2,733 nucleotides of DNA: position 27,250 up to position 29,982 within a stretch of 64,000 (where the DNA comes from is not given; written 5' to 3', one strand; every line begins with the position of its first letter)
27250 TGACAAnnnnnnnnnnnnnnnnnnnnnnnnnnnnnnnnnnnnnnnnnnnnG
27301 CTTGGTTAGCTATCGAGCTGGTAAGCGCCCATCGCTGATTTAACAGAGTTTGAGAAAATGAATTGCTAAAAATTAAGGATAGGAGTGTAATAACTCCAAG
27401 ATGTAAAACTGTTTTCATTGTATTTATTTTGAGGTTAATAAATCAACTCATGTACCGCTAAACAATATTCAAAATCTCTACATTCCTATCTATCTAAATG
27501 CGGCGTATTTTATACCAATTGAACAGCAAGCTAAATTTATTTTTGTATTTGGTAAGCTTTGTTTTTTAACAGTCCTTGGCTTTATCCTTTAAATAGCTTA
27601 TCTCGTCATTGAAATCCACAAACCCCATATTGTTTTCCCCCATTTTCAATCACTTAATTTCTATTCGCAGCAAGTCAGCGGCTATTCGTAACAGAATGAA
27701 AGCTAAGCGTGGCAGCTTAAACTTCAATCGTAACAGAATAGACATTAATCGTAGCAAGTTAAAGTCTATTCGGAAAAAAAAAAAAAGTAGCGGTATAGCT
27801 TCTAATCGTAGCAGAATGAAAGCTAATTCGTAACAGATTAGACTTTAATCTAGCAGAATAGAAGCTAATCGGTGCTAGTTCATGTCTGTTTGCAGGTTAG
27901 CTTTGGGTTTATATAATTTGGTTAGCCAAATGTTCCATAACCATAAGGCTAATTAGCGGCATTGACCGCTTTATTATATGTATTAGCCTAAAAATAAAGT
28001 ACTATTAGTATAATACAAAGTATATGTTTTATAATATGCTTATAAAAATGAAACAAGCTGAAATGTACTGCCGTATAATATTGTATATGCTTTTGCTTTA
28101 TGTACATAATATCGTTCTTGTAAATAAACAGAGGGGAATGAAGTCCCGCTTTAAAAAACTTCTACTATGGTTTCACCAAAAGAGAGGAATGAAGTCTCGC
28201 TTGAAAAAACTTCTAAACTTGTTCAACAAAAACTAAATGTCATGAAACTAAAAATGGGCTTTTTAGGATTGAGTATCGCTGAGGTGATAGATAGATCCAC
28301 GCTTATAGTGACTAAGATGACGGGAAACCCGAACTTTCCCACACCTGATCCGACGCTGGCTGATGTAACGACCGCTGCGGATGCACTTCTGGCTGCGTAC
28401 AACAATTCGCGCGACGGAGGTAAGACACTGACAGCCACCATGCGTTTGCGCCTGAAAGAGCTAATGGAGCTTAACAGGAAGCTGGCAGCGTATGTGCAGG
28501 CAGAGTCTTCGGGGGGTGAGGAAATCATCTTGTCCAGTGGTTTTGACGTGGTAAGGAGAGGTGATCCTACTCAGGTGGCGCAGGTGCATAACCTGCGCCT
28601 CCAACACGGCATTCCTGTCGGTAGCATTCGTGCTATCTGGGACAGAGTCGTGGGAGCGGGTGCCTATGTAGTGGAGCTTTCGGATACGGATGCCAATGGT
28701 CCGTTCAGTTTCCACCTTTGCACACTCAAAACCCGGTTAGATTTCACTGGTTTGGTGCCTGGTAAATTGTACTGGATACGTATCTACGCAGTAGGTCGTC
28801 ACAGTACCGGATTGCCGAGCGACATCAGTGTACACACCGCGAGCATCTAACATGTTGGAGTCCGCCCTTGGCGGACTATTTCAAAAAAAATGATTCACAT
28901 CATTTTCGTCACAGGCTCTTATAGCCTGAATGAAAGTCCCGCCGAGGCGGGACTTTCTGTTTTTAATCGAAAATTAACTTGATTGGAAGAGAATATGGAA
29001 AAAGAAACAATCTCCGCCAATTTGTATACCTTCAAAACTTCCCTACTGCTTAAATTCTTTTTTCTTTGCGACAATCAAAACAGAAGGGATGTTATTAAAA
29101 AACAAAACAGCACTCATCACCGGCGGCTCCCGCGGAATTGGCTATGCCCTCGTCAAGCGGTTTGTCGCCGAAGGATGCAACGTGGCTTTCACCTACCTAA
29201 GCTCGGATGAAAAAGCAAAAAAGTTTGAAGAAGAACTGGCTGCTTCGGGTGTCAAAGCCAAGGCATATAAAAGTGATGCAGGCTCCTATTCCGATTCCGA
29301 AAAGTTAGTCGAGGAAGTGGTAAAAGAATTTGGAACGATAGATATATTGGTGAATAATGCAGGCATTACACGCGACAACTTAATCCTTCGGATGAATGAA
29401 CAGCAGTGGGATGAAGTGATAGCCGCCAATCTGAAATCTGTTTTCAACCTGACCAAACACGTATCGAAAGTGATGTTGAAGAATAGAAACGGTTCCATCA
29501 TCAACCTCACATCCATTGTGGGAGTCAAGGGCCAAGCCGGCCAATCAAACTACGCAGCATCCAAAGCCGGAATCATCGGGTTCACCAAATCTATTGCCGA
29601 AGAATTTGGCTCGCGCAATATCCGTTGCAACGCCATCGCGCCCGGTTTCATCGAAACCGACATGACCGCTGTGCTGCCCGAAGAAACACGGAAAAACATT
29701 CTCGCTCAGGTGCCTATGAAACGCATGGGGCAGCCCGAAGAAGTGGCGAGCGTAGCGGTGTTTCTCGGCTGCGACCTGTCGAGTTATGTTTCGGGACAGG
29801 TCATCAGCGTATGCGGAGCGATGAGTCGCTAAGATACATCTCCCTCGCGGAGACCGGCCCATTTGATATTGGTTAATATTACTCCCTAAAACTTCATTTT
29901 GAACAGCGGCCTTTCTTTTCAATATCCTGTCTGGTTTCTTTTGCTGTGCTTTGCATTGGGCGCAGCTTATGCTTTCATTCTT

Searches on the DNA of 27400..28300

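Call 114: search_rna_families(source=window, start=27400, end=28300, threshold=evalue, max_evalue=1, show_alignments=2)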
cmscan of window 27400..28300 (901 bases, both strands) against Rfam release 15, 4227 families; matches with E-value up to 1: 3.
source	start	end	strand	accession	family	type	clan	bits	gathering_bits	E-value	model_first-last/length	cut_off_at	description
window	27888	27963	+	RF00749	mir-208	Gene; miRNA;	-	22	56.4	0.027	1-77/77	no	mir-208 microRNA precursor family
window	28073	28160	+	RF02029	sraA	Gene; sRNA;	-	22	56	0.95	1-95/95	no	sraA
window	27404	27503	-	RF02958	drum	Gene; sRNA;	-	18.1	43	0.95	1-112/112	no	drum RNA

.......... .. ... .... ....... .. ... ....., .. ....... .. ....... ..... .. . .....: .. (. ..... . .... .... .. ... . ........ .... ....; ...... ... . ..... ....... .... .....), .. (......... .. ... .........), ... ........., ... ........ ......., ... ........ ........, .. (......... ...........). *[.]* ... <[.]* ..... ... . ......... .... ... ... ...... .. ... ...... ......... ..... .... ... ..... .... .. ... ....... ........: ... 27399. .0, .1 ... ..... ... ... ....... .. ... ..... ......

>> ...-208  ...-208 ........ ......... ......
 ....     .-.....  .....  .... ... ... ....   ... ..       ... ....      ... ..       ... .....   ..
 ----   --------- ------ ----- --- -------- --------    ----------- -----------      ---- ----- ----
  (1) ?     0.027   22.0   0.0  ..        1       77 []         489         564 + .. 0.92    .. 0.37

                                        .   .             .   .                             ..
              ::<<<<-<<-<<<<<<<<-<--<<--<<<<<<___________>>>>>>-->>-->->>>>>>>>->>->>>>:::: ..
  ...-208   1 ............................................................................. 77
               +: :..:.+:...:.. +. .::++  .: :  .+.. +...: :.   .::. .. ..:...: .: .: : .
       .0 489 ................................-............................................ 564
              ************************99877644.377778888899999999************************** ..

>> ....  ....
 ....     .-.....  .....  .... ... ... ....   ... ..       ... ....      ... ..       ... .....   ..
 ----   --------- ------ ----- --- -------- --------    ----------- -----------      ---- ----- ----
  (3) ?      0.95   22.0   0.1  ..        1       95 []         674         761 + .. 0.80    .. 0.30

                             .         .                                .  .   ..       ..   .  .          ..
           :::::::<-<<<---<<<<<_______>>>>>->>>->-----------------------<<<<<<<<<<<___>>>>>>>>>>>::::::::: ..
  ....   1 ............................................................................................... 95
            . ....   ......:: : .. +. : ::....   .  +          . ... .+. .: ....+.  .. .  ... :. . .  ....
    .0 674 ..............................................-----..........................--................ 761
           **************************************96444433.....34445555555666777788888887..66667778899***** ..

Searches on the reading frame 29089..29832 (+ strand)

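Call 42: search_protein_families(library=pfam, proteins=[window:29089-29832:+], max_evalue=0.01)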
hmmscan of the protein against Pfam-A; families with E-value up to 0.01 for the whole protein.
window:29089-29832:+ (247 aa): 5 families
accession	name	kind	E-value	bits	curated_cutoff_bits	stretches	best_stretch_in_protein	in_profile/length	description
PF13561.12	adh_short_C2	-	1.5e-67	228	27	1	15-243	6-233/236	Enoyl-(Acyl carrier protein) reductase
PF00106.31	adh_short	-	3.6e-63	213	26.6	1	6-198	1-192/195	short chain dehydrogenase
PF08659.16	KR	-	4e-22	79.4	22.6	1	7-160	2-154/180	KR domain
PF23441.1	SDR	-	4.8e-06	26.6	27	1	3-193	5-199/258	SDR-like rossmann domain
PF01370.27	Epimerase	-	0.00062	19.7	20.9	1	8-174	1-161/240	NAD dependent epimerase/dehydratase family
